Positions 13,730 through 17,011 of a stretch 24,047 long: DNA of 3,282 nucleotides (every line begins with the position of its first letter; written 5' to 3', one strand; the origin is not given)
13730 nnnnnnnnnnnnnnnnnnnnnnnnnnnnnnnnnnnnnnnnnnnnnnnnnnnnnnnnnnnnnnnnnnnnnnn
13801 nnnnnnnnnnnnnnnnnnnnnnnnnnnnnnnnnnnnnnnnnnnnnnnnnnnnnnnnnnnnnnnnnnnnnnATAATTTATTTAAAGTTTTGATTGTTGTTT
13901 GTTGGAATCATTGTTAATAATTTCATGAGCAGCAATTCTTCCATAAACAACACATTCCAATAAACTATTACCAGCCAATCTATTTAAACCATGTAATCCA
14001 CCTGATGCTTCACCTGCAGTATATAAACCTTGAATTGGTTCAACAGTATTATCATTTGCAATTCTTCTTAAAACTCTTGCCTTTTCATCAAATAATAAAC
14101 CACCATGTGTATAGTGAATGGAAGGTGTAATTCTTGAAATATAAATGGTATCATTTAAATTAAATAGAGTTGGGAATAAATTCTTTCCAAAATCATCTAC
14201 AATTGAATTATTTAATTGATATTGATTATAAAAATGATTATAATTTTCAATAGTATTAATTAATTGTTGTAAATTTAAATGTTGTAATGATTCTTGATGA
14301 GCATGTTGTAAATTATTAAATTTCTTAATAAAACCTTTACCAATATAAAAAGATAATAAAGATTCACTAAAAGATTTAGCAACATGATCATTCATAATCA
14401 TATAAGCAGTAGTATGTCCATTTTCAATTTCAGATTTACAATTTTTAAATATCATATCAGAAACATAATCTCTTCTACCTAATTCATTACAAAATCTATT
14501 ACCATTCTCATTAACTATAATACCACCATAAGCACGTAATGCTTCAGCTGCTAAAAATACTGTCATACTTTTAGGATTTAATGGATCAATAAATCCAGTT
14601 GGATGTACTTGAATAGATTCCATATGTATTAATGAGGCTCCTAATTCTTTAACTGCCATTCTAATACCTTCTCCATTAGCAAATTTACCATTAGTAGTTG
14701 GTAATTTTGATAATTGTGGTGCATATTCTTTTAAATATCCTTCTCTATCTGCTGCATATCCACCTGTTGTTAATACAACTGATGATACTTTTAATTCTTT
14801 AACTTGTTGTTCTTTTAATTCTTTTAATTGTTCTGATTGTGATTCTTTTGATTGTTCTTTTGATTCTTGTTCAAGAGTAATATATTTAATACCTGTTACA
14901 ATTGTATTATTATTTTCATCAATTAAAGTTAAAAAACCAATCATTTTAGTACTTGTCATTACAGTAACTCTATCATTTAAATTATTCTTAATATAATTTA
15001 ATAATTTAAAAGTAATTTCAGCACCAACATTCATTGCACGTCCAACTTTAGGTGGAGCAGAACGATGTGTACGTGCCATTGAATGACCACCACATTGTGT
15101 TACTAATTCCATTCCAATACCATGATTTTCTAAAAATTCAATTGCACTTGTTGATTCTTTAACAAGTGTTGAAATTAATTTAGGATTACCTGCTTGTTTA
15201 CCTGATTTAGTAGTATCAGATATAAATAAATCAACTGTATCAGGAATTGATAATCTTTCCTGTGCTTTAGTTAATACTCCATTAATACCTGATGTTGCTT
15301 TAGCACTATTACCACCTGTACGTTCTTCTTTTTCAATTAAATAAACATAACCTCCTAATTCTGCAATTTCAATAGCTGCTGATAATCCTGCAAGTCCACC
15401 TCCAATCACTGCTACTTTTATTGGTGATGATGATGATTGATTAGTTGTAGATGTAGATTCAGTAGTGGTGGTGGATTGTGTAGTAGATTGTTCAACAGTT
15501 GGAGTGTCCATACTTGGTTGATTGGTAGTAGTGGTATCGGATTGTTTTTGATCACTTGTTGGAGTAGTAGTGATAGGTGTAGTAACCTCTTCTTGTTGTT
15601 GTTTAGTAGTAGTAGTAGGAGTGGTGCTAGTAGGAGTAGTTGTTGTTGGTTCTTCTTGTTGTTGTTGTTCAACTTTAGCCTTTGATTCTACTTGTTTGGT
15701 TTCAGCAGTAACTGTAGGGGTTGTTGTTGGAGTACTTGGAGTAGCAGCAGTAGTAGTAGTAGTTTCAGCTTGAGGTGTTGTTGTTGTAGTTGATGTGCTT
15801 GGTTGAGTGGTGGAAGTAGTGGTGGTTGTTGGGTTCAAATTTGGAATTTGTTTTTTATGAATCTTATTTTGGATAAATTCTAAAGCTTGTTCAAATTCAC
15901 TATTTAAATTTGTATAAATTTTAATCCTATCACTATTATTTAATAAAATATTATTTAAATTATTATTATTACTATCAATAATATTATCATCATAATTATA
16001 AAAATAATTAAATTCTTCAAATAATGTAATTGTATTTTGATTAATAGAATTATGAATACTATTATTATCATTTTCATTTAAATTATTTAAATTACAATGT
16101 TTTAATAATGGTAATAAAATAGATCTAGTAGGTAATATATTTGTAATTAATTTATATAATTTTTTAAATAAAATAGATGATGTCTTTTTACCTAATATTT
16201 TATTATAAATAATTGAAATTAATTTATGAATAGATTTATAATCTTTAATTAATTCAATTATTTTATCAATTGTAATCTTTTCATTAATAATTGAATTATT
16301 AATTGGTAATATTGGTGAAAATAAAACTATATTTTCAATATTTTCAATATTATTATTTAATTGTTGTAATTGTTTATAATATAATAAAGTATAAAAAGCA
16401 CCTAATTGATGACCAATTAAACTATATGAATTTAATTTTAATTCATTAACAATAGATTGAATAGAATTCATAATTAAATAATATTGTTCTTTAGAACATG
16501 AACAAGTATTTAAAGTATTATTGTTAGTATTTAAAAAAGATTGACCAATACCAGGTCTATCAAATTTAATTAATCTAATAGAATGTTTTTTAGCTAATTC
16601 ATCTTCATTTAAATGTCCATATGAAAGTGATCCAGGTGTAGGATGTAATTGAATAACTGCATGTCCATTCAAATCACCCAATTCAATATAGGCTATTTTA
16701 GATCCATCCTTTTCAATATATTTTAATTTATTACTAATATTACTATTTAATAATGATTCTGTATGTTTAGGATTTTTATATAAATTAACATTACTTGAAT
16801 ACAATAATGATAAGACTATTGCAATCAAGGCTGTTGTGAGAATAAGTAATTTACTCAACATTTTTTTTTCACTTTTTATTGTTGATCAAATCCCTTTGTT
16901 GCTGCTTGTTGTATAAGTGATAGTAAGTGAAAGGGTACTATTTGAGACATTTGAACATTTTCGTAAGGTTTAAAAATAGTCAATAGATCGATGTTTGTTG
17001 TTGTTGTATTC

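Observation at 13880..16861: Secretory-type fumarate reductase fused to a pseudo-hydrolase and a mucin linker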

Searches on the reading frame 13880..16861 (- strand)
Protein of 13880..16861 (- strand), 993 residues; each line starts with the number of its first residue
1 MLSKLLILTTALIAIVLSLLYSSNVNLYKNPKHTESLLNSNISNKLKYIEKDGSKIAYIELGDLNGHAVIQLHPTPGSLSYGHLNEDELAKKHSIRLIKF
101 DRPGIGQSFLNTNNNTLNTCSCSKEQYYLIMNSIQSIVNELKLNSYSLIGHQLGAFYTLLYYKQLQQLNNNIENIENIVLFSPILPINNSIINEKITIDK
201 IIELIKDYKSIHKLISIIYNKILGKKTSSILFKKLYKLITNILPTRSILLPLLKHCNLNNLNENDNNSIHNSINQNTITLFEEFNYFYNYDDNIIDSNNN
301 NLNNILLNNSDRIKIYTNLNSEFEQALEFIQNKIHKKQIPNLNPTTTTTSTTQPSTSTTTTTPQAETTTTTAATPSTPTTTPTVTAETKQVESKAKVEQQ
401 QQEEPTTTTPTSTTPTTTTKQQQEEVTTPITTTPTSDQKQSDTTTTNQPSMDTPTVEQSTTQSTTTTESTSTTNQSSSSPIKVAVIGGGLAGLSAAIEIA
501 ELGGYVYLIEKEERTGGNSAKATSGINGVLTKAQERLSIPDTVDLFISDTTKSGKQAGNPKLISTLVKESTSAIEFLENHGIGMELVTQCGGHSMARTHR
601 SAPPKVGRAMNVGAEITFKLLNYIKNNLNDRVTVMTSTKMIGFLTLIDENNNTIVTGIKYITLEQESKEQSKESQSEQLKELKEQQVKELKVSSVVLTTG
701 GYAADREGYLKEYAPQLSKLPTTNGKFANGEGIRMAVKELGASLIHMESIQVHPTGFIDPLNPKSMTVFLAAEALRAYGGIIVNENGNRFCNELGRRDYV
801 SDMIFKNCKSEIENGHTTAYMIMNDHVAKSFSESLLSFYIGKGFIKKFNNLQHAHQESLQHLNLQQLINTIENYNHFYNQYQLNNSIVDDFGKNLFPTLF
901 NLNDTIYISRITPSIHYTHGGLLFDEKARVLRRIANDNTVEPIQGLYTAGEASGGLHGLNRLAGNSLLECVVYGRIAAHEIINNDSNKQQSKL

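Call 3: search_protein_families(library=pfam, proteins=[window:13880-16861:-], max_evalue=0.1)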
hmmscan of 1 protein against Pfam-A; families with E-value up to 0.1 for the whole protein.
window:13880-16861:- (993 aa): 12 families
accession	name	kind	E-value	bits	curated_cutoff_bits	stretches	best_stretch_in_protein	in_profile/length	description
PF00890.30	FAD_binding_2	-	1.3e-65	222.7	20.4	1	483-967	2-414/414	FAD binding domain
PF01266.30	DAO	-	1.6e-10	41.5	27.9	1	482-600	1-97/353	FAD dependent oxidoreductase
PF12831.13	FAD_oxidored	-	4e-07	30.1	27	1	483-525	2-44/416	FAD dependent oxidoreductase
PF13450.12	NAD_binding_8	-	2e-06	28.4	21.9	1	485-523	1-39/68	NAD(P)-binding Rossmann-like domain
PF07992.20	Pyr_redox_2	-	5.8e-06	26.4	26.1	1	482-578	2-71/291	Pyridine nucleotide-disulphide oxidoreductase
PF01262.27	AlaDh_PNT_C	-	0.00012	22.1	23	1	476-564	24-112/214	Alanine dehydrogenase/PNT, C-terminal domain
PF03486.20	HI0933_like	-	0.00025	21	50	1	482-517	2-37/244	HI0933-like protein Rossmann domain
PF01134.28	GIDA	-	0.00048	19.7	22.1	1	482-513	1-32/391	Glucose inhibited division protein A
PF01494.25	FAD_binding_3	-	0.00086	19.1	22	1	482-519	3-40/349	FAD binding domain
PF00070.33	Pyr_redox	-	0.0046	17.9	22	1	482-515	1-34/82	Pyridine nucleotide-disulphide oxidoreductase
PF00861.27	Ribosomal_L18p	-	0.011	16.5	27.8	1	629-703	24-97/116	Ribosomal L18 of archaea, bacteria, mitoch. and chloroplast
PF01946.23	Thi4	-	0.015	15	26.2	0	482-521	19-59/235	Thi4 family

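Call 4: search_protein_families(library=ncbifam, proteins=[window:13880-16861:-], max_evalue=0.01)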
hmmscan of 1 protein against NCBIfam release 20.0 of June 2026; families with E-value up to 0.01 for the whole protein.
window:13880-16861:- (993 aa): 91 families (the best 25 are shown)
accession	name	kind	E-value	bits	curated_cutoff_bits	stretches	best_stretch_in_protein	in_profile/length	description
TIGR01813.1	flavo_cyto_c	subfamily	1e-110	370.5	285.45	1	483-978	2-443/444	flavocytochrome c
NF005064.0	PRK06481.1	equivalog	1.3e-73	248.5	542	1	452-979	34-497/506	flavocytochrome c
TIGR00551.1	nadB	equivalog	4.4e-45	154.3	452.75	2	481-810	3-284/489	L-aspartate oxidase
TIGR01812.1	sdhA_frdA_Gneg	subfamily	6e-39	134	567.3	2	483-818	2-288/568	succinate dehydrogenase or fumarate reductase, flavoprotein subunit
NF004900.0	PRK06263.1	equivalog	2.6e-37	128.6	718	2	481-818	8-299/546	fumarate reductase (CoM/CoB) subunit TfrA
NF006567.0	PRK09077.1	equivalog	4e-37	127.6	629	2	476-799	4-285/537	L-aspartate oxidase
NF006130.0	PRK08274.1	equivalog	1.7e-36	126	369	1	480-980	5-457/467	FAD-dependent tricarballylate dehydrogenase TcuA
NF006254.0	PRK08401.1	equivalog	1.2e-35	123.2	726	3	481-598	2-111/466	L-aspartate oxidase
NF005701.0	PRK07512.1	equivalog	4.6e-35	120.9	528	2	478-816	7-294/516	L-aspartate oxidase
NF005636.0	PRK07395.1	subfamily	2.3e-32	112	723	2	473-821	5-307/560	L-aspartate oxidase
NF004820.0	PRK06175.1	equivalog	1.1e-30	106.8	472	3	722-832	195-303/433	L-aspartate oxidase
NF005867.0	PRK07804.1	equivalog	9.7e-30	103.3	639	2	475-806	13-306/548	L-aspartate oxidase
NF004724.0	PRK06069.1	subfamily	1.4e-29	102.8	826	3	911-983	344-412/577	succinate dehydrogenase/fumarate reductase flavoprotein subunit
NF005511.0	PRK07121.1-4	equivalog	2.3e-29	102.2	466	2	672-990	245-548/553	FAD-binding protein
NF005866.0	PRK07803.1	equivalog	5.1e-29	100.9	819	3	908-980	380-442/631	fumarate reductase/succinate dehydrogenase flavoprotein subunit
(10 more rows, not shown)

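Call 8: find_homologous_proteins(query=window:13880-16861:-, max_evalue=0.00001)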
Query window:13880-16861:- (993 aa): 4 proteins with E <= 0.00001 among 8000 candidates.
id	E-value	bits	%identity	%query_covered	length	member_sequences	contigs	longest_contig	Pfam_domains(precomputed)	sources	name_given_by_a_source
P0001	0.0e+0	2170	100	100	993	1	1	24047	PF01266.31,PF13450.13,PF00890.31,PF07992.21,PF12831.14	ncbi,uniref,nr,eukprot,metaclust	ncbi:fumarate reductase [Naegleria gruberi]|uniref:Fumarate reductase n=1 Tax=Naegleria gruberi TaxI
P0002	1.6e-75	273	36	51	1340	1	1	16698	PF04137.21,PF01266.31,PF00890.31,PF07992.21,PF03486.21,PF00173.34,PF12831.14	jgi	jgi:flavocytochrome c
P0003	2.4e-67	246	34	51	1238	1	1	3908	PF04137.21,PF01266.31,PF00890.31,PF07992.21,PF00173.34,PF12831.14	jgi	-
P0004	4.5e-65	238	34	50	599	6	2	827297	PF01946.24,PF01266.31,PF13450.13,PF00890.31,PF07992.21,PF03486.21,PF01494.26,PF12831.14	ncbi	ncbi:Fumarate reductase 1 [Exophiala dermatitidis]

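Call 12: list_cluster_members(proteins=[P0001, P0002, P0003])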
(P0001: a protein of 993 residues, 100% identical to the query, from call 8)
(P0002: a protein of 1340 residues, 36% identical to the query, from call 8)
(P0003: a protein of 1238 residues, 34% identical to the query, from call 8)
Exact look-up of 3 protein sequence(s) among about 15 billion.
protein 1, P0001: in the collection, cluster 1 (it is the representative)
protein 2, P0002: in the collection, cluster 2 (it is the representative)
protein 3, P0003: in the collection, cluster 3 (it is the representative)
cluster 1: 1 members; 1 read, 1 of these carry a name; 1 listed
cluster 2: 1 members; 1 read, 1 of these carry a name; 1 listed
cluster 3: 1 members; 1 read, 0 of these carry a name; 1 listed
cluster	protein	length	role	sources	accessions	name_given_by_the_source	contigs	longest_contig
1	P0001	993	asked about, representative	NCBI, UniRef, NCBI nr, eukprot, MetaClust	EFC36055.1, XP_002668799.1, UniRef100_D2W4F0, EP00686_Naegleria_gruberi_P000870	fumarate reductase [Naegleria gruberi] | Fumarate reductase n=1 Tax=Naegleria gruberi TaxID=5762 RepID=D2W4F0_NAEGR | XP_002668799.1 fumarate reductase [Naegleria gruberi strain NEG-M]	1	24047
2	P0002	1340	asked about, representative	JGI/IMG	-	flavocytochrome c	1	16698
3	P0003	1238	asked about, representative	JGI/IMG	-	-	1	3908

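Call 28: search_protein_families(library=pfam, proteins=[P0002, P0003], max_evalue=0.01)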
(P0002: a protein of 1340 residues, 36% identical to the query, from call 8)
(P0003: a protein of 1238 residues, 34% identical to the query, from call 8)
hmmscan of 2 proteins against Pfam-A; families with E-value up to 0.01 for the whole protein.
P0002 (1340 aa): 10 families
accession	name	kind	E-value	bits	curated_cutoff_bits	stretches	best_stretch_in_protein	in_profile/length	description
PF04137.20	ERO1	-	2.4e-80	270.8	27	1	323-623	87-353/354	Endoplasmic Reticulum Oxidoreductin 1 (ERO1)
PF00890.30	FAD_binding_2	-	3.8e-77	260.7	20.4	1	746-1220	1-414/414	FAD binding domain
PF00173.33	Cyt-b5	-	2.7e-20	72.6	23.7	1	1267-1336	1-72/74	Cytochrome b5-like Heme/Steroid binding domain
PF01266.30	DAO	-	9.6e-11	42.2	27.9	1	746-856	1-84/353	FAD dependent oxidoreductase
PF03486.20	HI0933_like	-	1e-06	28.8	50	0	746-780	2-36/244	HI0933-like protein Rossmann domain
PF12831.13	FAD_oxidored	-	1.2e-06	28.5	27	1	746-800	1-53/416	FAD dependent oxidoreductase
PF07992.20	Pyr_redox_2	-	2.2e-06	27.8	26.1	1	746-960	2-113/291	Pyridine nucleotide-disulphide oxidoreductase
PF13450.12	NAD_binding_8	-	6.4e-05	23.6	21.9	1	749-785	1-37/68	NAD(P)-binding Rossmann-like domain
PF01134.28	GIDA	-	0.0042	16.6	22.1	0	746-778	1-29/391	Glucose inhibited division protein A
PF06100.17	MCRA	-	0.0057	16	23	0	888-963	212-279/495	MCRA family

P0003 (1238 aa): 11 families
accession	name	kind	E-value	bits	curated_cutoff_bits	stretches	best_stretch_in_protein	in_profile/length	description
PF04137.20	ERO1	-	4.2e-79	266.7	27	1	126-540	2-351/354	Endoplasmic Reticulum Oxidoreductin 1 (ERO1)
PF00890.30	FAD_binding_2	-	3.4e-76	257.5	20.4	1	661-1114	1-414/414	FAD binding domain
PF00173.33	Cyt-b5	-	3.4e-18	65.9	23.7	1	1168-1222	2-57/74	Cytochrome b5-like Heme/Steroid binding domain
PF01266.30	DAO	-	2.6e-09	37.5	27.9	1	661-857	1-209/353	FAD dependent oxidoreductase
PF12831.13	FAD_oxidored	-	7.9e-06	25.8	27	1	661-850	1-145/416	FAD dependent oxidoreductase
PF07992.20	Pyr_redox_2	-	2.1e-05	24.6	26.1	1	661-853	2-111/291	Pyridine nucleotide-disulphide oxidoreductase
PF03486.20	HI0933_like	-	3.9e-05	23.7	50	0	661-697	2-38/244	HI0933-like protein Rossmann domain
PF13450.12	NAD_binding_8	-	0.00014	22.5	21.9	1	664-703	1-40/68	NAD(P)-binding Rossmann-like domain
PF01946.23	Thi4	-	0.0013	18.4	26.2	0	661-698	19-57/235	Thi4 family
PF01593.30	Amino_oxidase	-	0.0015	18.3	19.8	0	669-700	1-32/443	Flavin containing amine oxidoreductase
PF01134.28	GIDA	-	0.0017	17.9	22.1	0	661-689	1-29/391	Glucose inhibited division protein A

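Call 43: find_encoding_contigs(protein=P0001, flank=10000, max_places=3)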
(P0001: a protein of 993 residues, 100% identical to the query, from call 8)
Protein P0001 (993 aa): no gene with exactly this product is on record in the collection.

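Call 57: find_encoding_contigs(protein=P0002, flank=6000, max_places=2)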
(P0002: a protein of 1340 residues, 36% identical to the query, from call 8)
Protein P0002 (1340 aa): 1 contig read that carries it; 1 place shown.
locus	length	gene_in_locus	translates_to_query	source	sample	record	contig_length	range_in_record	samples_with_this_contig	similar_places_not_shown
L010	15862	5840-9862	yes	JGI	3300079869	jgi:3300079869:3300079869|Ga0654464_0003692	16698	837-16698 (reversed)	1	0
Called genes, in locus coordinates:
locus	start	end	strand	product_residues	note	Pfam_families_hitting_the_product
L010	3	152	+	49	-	?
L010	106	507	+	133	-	-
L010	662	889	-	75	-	-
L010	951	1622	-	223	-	PF00644:PARP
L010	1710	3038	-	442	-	PF01094:ANF_receptor, PF02825:WWE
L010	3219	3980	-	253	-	PF01094:ANF_receptor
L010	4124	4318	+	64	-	-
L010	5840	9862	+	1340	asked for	PF04137:ERO1, PF00890:FAD_binding_2, PF01266:DAO, PF03486:HI0933_like (faint), PF07992:Pyr_redox_2 (weak), PF12831:FAD_oxidored (weak), PF00173:Cyt-b5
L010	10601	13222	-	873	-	PF08318:COG4_m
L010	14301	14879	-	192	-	-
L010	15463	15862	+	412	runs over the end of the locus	?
